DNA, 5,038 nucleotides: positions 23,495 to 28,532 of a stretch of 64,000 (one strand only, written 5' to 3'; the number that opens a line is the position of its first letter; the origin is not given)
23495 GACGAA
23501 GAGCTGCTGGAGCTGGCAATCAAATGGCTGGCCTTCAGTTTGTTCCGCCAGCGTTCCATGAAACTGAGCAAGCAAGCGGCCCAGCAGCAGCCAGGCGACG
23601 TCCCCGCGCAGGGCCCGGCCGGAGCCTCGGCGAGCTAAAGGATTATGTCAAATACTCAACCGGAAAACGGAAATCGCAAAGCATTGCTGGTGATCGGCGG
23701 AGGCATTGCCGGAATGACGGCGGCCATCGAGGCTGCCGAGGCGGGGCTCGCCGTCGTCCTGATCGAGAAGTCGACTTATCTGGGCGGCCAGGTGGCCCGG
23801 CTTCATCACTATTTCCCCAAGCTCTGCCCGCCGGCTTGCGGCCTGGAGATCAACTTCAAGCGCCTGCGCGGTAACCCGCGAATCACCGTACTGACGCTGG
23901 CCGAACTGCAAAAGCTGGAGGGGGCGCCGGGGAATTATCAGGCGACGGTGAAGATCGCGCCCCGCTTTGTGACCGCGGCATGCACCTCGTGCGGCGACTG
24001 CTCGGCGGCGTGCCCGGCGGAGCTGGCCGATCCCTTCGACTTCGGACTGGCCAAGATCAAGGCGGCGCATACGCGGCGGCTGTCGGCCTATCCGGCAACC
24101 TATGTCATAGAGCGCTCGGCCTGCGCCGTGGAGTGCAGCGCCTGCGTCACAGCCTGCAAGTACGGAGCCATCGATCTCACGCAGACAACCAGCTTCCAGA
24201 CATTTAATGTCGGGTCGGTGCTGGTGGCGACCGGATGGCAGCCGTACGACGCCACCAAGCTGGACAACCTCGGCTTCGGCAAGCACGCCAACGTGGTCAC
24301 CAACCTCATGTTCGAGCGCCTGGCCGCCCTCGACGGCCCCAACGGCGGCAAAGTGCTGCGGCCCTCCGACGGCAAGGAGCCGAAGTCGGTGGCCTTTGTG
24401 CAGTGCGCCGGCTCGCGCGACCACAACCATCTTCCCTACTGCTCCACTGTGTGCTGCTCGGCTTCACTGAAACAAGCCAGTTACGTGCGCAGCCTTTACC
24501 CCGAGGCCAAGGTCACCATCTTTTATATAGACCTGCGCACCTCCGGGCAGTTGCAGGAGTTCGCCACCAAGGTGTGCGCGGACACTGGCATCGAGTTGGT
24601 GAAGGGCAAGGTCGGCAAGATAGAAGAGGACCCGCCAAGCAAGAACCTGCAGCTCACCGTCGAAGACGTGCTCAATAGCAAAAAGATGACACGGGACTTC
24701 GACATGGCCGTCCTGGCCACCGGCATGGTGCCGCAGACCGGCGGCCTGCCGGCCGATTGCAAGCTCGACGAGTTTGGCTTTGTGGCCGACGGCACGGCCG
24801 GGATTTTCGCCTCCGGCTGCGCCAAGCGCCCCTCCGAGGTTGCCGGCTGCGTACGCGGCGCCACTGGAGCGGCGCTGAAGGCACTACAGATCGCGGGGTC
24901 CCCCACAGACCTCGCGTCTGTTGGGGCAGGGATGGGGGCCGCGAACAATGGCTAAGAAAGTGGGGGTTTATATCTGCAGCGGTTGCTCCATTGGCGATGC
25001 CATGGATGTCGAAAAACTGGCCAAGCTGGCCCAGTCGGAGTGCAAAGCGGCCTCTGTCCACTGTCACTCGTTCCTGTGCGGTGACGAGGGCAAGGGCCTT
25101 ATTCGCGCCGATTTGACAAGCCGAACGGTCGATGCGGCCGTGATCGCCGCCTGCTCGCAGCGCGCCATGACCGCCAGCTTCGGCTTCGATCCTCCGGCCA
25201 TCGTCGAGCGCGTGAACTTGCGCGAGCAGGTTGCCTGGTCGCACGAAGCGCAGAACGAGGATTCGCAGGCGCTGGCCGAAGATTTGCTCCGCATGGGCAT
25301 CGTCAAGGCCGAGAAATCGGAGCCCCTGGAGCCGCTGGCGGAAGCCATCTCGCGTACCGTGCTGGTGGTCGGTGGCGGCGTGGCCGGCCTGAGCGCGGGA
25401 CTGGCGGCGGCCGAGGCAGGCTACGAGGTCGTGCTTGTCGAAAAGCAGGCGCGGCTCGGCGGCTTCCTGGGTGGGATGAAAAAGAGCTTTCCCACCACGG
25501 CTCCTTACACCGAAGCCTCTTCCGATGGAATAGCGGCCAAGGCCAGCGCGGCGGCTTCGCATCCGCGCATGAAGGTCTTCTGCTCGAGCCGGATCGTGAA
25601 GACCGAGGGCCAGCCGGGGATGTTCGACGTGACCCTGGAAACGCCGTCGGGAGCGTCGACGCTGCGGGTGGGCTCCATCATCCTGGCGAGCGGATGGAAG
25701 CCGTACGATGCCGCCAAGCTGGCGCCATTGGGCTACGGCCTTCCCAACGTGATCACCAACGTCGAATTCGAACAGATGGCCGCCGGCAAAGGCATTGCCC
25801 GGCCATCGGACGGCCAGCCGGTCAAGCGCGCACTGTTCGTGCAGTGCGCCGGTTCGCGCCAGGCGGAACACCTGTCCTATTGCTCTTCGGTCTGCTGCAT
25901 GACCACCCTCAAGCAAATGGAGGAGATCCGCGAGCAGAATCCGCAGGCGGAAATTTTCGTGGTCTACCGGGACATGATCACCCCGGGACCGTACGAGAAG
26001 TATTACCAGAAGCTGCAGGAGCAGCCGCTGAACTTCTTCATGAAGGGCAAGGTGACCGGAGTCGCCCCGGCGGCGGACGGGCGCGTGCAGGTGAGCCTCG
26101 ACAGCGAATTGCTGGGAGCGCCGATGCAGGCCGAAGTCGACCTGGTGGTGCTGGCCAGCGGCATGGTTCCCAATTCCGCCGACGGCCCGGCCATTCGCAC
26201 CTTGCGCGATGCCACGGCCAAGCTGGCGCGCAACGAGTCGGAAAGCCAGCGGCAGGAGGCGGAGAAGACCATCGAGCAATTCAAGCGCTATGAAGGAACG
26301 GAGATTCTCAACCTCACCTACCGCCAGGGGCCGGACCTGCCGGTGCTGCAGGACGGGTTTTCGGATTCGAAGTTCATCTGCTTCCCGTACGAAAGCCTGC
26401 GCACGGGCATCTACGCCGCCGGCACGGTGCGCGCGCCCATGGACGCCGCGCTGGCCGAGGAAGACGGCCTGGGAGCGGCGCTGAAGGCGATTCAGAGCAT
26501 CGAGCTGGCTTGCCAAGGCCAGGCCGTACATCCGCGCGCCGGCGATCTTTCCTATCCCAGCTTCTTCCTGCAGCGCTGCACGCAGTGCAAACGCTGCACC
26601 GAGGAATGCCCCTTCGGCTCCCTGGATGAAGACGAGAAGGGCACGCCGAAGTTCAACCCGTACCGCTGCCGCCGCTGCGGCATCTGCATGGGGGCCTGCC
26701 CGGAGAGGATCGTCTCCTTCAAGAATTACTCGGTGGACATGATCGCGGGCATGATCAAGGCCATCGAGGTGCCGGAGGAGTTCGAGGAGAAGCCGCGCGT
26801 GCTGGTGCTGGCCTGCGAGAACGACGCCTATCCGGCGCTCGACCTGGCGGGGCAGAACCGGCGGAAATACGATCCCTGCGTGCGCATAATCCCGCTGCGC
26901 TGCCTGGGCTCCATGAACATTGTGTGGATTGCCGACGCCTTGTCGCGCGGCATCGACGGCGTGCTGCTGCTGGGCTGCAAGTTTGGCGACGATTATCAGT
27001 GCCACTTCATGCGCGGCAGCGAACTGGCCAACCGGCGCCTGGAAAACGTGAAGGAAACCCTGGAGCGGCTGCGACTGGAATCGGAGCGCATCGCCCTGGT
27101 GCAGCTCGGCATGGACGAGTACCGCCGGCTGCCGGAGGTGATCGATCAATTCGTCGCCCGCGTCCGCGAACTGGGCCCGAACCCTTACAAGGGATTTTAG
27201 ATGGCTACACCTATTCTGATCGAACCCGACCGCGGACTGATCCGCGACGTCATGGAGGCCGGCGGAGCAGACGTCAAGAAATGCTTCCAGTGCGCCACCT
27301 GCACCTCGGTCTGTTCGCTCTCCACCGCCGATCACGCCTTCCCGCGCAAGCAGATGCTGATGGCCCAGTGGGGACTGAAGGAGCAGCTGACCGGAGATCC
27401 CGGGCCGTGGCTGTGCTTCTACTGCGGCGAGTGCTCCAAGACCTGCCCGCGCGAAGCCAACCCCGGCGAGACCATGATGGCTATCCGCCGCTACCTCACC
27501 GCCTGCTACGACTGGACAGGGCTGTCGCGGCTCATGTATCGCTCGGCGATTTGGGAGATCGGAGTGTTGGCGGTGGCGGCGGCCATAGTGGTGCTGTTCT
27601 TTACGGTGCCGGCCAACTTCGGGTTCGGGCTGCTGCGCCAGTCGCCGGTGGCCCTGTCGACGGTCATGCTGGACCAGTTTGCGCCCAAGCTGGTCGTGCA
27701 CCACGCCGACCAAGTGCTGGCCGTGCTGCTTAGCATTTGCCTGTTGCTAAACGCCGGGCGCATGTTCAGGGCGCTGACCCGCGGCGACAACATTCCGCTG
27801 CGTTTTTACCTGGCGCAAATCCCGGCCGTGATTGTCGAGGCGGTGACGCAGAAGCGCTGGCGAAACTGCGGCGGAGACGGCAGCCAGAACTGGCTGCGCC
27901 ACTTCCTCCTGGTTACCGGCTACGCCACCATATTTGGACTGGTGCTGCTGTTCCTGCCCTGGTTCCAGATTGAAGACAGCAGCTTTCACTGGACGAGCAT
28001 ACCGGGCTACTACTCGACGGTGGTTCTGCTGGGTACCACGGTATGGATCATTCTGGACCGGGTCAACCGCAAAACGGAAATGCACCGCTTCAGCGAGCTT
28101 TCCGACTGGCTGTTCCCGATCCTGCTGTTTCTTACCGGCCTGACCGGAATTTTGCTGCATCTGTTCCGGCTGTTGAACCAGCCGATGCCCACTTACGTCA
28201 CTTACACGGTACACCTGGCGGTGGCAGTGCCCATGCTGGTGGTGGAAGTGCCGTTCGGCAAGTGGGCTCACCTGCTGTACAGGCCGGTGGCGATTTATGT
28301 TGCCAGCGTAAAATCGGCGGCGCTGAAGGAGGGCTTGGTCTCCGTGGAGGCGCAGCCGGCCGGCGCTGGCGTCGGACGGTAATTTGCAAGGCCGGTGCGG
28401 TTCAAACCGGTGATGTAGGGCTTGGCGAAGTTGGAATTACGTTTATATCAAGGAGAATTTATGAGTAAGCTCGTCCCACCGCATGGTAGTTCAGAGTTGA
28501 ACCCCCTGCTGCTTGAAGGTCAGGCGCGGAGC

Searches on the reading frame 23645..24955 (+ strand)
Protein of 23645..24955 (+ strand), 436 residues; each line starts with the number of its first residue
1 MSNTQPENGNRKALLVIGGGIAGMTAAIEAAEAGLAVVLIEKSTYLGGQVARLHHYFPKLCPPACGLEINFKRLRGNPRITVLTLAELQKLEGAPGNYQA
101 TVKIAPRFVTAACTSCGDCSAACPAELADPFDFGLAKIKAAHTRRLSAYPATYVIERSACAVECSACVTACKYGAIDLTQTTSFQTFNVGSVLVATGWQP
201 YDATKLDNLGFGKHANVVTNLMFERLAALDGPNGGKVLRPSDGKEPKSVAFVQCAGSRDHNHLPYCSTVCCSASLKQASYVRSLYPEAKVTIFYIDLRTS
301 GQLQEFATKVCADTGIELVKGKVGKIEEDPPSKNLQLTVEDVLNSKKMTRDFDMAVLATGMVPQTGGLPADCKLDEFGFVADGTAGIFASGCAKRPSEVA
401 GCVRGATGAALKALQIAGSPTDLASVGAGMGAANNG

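Call 3: search_protein_families(library=pfam, proteins=[window:23645-24955:+], max_evalue=0.1)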
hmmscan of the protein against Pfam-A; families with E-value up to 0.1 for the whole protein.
window:23645-24955:+ (436 aa): 21 families
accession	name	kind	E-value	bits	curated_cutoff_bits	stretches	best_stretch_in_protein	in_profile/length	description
PF07992.20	Pyr_redox_2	-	1.8e-11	44.4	26.1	2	14-50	3-40/291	Pyridine nucleotide-disulphide oxidoreductase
PF12831.13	FAD_oxidored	-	4.7e-11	43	27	1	14-51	2-39/416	FAD dependent oxidoreductase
PF00890.30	FAD_binding_2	-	2.2e-08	34.2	20.4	1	14-51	2-39/414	FAD binding domain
PF13450.12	NAD_binding_8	-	3e-08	34.3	21.9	1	16-53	1-38/68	NAD(P)-binding Rossmann-like domain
PF13187.11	Fer4_9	-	1.7e-07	31.6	27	1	112-176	1-52/52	4Fe-4S dicluster domain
PF01134.28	GIDA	-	2.5e-07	30.6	22.1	1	15-44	3-29/391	Glucose inhibited division protein A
PF01266.30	DAO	-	3.8e-06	27.1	27.9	1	15-48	3-37/353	FAD dependent oxidoreductase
PF12838.12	Fer4_7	-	9.1e-06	26.5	27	1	113-175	2-52/52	4Fe-4S dicluster domain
PF03486.20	HI0933_like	-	8.2e-05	22.6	50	1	14-48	3-37/244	HI0933-like protein Rossmann domain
PF00037.32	Fer4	-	0.0001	22.4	21.1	1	109-125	4-20/24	4Fe-4S binding domain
PF12837.12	Fer4_6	-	0.00072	19.8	25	2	106-126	2-22/24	4Fe-4S binding domain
PF01262.27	AlaDh_PNT_C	-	0.0035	17.2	23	1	14-50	31-67/214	Alanine dehydrogenase/PNT, C-terminal domain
PF01946.23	Thi4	-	0.0036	17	26.2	1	14-50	20-57/235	Thi4 family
PF13738.12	Pyr_redox_3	-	0.0038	17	30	1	15-44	1-31/305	Pyridine nucleotide-disulphide oxidoreductase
PF12797.12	Fer4_2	-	0.0071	16.7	24.5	1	106-125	3-22/22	4Fe-4S binding domain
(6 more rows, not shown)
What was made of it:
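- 23645..24955 (+): qmoA (HdrA-like flavoprotein, here with a ferredoxin-type two-cluster insertion at residues about 106-176). Pfam hits (call 3).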

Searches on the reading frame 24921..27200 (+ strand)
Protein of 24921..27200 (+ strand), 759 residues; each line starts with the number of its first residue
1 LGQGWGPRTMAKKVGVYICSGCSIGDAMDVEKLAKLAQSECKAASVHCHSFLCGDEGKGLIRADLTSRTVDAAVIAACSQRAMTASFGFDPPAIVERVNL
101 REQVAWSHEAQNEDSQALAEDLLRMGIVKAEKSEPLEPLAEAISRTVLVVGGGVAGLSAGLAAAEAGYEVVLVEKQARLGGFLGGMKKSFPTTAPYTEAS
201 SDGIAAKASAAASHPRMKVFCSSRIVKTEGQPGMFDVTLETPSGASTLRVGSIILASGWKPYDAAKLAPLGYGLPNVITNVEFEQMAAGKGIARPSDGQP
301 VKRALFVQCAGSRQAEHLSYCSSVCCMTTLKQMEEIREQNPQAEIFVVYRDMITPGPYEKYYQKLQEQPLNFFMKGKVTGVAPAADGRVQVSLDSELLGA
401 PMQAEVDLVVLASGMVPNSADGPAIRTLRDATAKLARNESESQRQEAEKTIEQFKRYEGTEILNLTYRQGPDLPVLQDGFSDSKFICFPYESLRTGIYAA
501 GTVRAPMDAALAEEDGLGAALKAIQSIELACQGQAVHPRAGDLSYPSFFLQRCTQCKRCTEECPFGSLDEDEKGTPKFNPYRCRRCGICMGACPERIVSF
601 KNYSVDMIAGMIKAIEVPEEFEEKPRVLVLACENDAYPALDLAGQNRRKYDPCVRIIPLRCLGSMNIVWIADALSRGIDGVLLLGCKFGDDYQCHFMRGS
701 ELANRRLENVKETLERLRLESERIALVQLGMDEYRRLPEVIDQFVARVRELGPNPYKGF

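Call 3: search_protein_families(library=pfam, proteins=[window:24921-27200:+], max_evalue=0.1)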
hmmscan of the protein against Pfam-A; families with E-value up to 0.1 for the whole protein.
window:24921-27200:+ (759 aa): 25 families
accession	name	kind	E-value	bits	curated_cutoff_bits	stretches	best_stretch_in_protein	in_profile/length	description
PF02662.21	FlpD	-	1.3e-40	138.7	22.3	1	627-752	1-123/123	Methyl-viologen-reducing hydrogenase, delta subunit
PF07992.20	Pyr_redox_2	-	5.7e-10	39.5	26.1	1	146-264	2-114/291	Pyridine nucleotide-disulphide oxidoreductase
PF12837.12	Fer4_6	-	2.5e-09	37.1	25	2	550-567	6-23/24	4Fe-4S binding domain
PF12831.13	FAD_oxidored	-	5.4e-09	36.3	27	1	147-184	2-39/416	FAD dependent oxidoreductase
PF00037.32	Fer4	-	6.7e-09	35.6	21.1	2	577-596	2-21/24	4Fe-4S binding domain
PF01266.30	DAO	-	9.1e-08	32.4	27.9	1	147-180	2-35/353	FAD dependent oxidoreductase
PF00890.30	FAD_binding_2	-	2.9e-07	30.5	20.4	1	147-181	2-36/414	FAD binding domain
PF13187.11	Fer4_9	-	5e-07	30.1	27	1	552-596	1-50/52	4Fe-4S dicluster domain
PF13237.11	Fer4_10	-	1.1e-06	28.8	25.5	2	551-594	7-53/53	4Fe-4S dicluster domain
PF12838.12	Fer4_7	-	2.1e-06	28.5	27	1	552-596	1-51/52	4Fe-4S dicluster domain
PF13450.12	NAD_binding_8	-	3.2e-06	27.8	21.9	1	149-181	1-33/68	NAD(P)-binding Rossmann-like domain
PF12797.12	Fer4_2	-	4e-05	23.8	24.5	2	576-595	3-22/22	4Fe-4S binding domain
PF03486.20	HI0933_like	-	0.00022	21.2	50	1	146-180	2-36/244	HI0933-like protein Rossmann domain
PF13183.11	Fer4_8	-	0.00058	20.8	27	1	550-566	51-67/68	4Fe-4S dicluster domain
PF01946.23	Thi4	-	0.00078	19.2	26.2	1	137-186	10-62/235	Thi4 family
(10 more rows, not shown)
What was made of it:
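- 24948..27200 (+): qmoB. The mechanical ORF starts at TTG 24921. The ATG at 24948 gives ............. and an 8-nt overlap with qmoA, as in relatives. Pfam FlpD, Pyr_redox_2 and Fer4 (call 3).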

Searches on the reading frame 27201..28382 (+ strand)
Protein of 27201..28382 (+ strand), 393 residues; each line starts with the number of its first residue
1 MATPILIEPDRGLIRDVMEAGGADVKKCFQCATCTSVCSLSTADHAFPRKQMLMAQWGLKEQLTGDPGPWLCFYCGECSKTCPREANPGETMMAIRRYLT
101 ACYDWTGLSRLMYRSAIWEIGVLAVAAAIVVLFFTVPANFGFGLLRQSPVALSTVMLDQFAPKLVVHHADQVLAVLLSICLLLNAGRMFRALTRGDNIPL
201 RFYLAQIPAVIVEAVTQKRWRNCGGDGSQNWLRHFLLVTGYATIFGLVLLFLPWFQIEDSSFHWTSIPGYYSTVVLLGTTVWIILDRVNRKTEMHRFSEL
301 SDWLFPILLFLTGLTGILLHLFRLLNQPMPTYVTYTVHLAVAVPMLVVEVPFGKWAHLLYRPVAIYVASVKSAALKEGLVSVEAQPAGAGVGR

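Call 3: search_protein_families(library=pfam, proteins=[window:27201-28382:+], max_evalue=0.1)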
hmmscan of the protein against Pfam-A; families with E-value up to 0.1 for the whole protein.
window:27201-28382:+ (393 aa): 11 families
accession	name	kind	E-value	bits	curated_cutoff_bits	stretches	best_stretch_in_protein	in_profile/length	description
PF13183.11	Fer4_8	-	8e-08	33.1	27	1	25-85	2-67/68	4Fe-4S dicluster domain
PF13534.11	Fer4_17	-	3.7e-06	27.8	22.2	1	27-85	1-59/61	4Fe-4S dicluster domain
PF13187.11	Fer4_9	-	4.5e-06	27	27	1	27-85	1-50/52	4Fe-4S dicluster domain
PF12838.12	Fer4_7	-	1.9e-05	25.5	27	1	27-86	1-52/52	4Fe-4S dicluster domain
PF07571.19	TAF6_C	-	0.0016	18.7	27.1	1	157-234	41-118/184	TAF6 C-terminal HEAT repeat domain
PF13237.11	Fer4_10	-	0.0029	17.9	25.5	1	24-83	5-53/53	4Fe-4S dicluster domain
PF16192.10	PMT_4TMC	-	0.0047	16.9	32.4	1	211-305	72-164/202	C-terminal four TMM region of protein-O-mannosyltransferase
PF13484.11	Fer4_16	-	0.0092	17.2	30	0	72-94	2-25/66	4Fe-4S double cluster binding domain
PF14697.11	Fer4_21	-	0.014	15.9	35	0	26-41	6-21/59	4Fe-4S dicluster domain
PF18422.6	TNFR_16_TM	-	0.046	14.4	25.6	0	267-289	7-31/38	Tumor necrosis factor receptor member 16 trans-membrane domain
PF00037.32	Fer4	-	0.076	13.3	21.1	1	71-86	7-22/24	4Fe-4S binding domain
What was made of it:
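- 27201..28382 (+): qmoC (membrane Fe-S subunit). Pfam Fer4_8 and Fer4_17 (call 3).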
